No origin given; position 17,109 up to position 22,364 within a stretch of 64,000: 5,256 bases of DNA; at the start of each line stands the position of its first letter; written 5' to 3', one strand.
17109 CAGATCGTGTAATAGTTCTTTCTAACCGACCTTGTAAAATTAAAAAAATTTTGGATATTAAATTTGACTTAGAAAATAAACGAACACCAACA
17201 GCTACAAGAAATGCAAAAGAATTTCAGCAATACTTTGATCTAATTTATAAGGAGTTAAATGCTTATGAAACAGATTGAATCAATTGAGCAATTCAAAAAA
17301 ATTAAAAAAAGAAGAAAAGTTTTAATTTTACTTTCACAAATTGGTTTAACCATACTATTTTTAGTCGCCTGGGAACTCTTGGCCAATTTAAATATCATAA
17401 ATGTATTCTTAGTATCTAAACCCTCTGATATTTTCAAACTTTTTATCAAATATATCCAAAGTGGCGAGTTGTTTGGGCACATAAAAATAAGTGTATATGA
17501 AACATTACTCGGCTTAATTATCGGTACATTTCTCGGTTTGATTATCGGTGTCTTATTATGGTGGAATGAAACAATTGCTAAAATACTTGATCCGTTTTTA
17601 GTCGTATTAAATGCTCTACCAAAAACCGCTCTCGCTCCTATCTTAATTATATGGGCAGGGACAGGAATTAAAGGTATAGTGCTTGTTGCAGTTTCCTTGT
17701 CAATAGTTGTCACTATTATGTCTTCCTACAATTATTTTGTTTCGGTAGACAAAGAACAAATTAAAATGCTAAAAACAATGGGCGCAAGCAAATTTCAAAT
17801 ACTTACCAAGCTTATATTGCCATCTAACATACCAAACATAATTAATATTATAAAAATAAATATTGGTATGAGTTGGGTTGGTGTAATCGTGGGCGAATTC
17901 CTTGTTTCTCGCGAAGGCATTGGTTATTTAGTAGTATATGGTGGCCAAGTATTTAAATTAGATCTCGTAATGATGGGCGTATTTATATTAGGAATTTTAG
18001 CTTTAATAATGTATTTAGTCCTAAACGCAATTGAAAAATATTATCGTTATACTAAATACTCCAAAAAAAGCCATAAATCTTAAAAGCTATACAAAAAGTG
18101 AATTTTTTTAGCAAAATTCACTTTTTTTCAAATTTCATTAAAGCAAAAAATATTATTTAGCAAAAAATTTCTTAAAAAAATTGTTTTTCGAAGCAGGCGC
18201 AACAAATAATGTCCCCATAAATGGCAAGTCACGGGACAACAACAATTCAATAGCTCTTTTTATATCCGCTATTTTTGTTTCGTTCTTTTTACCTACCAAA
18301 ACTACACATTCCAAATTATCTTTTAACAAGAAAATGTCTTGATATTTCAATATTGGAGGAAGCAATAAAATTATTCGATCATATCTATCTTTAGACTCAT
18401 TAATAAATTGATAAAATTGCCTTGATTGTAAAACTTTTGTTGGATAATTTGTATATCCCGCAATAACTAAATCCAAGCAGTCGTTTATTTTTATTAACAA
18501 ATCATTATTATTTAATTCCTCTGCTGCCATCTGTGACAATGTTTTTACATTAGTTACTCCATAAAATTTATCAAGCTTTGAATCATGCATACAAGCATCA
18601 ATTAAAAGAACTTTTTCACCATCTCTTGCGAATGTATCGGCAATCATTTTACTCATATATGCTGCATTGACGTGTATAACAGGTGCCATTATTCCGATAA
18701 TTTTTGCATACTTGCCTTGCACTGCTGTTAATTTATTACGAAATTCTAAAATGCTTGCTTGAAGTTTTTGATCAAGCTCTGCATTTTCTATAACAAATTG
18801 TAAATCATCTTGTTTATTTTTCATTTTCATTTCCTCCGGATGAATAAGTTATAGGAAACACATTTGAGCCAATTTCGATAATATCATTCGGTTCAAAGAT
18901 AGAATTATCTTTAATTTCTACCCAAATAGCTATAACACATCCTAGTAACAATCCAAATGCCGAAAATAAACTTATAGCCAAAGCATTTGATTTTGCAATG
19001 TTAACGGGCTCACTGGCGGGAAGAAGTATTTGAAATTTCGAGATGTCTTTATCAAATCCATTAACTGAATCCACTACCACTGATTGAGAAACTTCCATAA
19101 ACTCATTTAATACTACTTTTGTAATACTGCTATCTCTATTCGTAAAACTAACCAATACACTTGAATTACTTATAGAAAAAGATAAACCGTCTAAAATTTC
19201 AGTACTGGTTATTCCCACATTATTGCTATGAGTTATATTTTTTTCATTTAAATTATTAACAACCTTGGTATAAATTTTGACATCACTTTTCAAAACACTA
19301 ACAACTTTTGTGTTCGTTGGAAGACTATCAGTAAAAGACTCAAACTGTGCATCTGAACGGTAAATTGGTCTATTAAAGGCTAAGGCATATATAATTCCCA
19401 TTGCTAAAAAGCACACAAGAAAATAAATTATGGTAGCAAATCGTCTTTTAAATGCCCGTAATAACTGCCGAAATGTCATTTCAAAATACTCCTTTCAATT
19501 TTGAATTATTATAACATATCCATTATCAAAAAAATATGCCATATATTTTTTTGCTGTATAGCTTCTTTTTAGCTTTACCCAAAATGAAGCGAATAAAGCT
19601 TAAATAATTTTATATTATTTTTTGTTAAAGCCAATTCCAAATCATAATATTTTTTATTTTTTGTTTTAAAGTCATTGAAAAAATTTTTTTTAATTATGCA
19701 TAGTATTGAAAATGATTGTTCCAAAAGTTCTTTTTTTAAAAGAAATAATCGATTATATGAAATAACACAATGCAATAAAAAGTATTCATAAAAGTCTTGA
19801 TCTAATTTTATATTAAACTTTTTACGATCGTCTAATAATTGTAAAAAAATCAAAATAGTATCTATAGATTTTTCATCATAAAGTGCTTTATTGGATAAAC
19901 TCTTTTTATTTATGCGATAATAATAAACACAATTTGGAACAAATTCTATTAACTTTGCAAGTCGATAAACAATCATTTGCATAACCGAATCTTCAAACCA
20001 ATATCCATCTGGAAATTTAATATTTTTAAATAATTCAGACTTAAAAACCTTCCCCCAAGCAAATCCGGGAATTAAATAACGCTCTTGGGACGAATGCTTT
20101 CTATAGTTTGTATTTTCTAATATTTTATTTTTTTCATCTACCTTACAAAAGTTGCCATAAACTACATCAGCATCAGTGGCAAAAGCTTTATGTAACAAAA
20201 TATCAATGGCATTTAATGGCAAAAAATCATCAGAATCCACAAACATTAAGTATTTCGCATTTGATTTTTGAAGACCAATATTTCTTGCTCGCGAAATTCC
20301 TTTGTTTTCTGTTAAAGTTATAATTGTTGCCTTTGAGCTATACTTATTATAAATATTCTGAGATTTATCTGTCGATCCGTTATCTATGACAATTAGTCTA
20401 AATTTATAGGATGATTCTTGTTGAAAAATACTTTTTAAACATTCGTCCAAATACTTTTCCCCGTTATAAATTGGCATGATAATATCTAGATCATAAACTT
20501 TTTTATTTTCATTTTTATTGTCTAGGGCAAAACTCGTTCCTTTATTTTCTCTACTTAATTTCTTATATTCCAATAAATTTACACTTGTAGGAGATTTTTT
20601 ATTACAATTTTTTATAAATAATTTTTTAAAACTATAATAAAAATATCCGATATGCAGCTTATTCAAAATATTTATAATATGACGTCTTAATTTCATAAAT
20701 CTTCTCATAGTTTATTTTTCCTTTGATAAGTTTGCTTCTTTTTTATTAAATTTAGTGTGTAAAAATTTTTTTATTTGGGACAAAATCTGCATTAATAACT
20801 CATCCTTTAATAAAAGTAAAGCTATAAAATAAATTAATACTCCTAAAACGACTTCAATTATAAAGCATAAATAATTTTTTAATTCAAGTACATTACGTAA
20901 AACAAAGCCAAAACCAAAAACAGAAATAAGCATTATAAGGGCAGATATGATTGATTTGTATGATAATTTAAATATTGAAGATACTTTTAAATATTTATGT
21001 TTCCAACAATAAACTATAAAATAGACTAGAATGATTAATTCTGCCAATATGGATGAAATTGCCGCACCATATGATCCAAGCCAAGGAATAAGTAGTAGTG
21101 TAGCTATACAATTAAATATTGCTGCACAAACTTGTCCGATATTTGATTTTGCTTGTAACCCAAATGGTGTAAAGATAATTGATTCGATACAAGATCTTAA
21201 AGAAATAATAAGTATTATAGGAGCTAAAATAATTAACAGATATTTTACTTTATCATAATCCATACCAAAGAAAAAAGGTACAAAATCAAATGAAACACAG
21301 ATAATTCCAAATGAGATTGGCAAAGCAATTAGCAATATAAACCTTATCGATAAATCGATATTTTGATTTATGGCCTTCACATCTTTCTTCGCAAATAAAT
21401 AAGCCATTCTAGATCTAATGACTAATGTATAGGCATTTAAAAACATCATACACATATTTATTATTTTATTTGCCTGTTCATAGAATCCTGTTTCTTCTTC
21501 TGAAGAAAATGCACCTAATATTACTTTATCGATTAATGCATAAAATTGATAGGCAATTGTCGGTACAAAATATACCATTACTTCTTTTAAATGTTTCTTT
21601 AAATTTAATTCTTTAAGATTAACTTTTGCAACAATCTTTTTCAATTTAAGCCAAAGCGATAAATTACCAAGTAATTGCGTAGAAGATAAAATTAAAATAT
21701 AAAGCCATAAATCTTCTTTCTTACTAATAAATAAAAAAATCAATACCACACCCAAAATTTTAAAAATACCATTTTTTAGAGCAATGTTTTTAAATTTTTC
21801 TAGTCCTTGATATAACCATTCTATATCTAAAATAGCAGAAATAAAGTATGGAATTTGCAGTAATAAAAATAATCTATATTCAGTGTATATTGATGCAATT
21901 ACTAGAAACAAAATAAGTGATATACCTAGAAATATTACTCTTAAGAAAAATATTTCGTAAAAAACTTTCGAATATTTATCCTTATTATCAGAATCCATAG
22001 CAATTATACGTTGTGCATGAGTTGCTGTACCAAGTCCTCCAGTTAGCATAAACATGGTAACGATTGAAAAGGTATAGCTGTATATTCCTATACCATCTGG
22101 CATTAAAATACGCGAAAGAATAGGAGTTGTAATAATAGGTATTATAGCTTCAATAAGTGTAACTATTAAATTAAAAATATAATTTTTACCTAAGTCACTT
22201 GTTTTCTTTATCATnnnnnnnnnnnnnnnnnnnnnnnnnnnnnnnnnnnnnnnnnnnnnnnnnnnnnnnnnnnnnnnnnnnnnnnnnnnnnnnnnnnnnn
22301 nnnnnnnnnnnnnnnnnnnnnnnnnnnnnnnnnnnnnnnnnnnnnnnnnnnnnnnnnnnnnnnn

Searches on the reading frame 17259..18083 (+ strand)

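Call 68: search_protein_families(library=pfam, proteins=[window:17259-18083:+], max_evalue=0.00001)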
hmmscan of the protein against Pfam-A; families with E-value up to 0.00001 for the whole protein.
window:17259-18083:+ (274 aa): 1 family
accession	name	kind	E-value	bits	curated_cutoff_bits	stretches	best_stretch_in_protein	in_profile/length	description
PF00528.27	BPD_transp_1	-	5.2e-25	88.7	26.4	1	89-260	1-176/184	Binding-protein-dependent transport system inner membrane component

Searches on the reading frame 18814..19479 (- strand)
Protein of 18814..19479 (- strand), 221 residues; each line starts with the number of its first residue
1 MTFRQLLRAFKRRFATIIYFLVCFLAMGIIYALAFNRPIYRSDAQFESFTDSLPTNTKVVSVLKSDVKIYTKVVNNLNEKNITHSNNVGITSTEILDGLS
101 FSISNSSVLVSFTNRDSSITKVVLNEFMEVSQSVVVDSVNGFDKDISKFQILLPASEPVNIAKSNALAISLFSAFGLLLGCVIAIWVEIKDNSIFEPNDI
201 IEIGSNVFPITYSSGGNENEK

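Call 52: search_protein_families(library=pfam, proteins=[window:18814-19479:-], max_evalue=0.00001)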
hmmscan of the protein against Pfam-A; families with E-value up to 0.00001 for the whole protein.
window:18814-19479:- (221 aa): 1 family
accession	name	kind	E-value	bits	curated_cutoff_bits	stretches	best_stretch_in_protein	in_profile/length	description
PF02706.20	Wzz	-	3.1e-06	27.9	25.5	1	3-51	5-52/91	Chain length determinant protein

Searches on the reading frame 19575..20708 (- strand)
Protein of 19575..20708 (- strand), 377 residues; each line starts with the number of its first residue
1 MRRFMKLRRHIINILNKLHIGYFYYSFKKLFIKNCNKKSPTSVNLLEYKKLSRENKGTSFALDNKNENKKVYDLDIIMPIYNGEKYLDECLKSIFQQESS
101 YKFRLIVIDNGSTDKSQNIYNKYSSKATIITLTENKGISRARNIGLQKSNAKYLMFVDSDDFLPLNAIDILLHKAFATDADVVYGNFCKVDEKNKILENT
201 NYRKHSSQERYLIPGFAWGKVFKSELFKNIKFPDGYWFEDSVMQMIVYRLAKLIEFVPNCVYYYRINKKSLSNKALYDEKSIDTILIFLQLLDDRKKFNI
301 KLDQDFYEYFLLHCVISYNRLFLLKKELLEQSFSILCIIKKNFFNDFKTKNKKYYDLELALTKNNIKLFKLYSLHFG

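Call 52: search_protein_families(library=pfam, proteins=[window:19575-20708:-], max_evalue=0.00001)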
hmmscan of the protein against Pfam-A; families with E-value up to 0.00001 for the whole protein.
window:19575-20708:- (377 aa): 2 families
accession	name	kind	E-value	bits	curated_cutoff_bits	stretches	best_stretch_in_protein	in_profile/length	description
PF00535.33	Glycos_transf_2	-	3.6e-31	108.8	23.3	1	76-199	2-127/168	Glycosyl transferase family 2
PF10111.15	Glyco_tranf_2_2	-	9.3e-11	42.2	27.3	1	76-207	2-144/276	Glycosyltransferase like family 2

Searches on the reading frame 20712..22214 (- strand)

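Call 52: search_protein_families(library=pfam, proteins=[window:20712-22214:-], max_evalue=0.00001)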
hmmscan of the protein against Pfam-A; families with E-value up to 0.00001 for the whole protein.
window:20712-22214:- (500 aa): 2 families
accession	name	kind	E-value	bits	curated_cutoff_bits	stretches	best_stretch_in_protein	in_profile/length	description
PF01943.22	Polysacc_synt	-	1.2e-26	94.2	28.2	1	8-263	1-262/274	Polysaccharide biosynthesis protein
PF13440.11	Polysacc_synt_3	-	5.8e-16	59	23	1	32-322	1-290/293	Polysaccharide biosynthesis protein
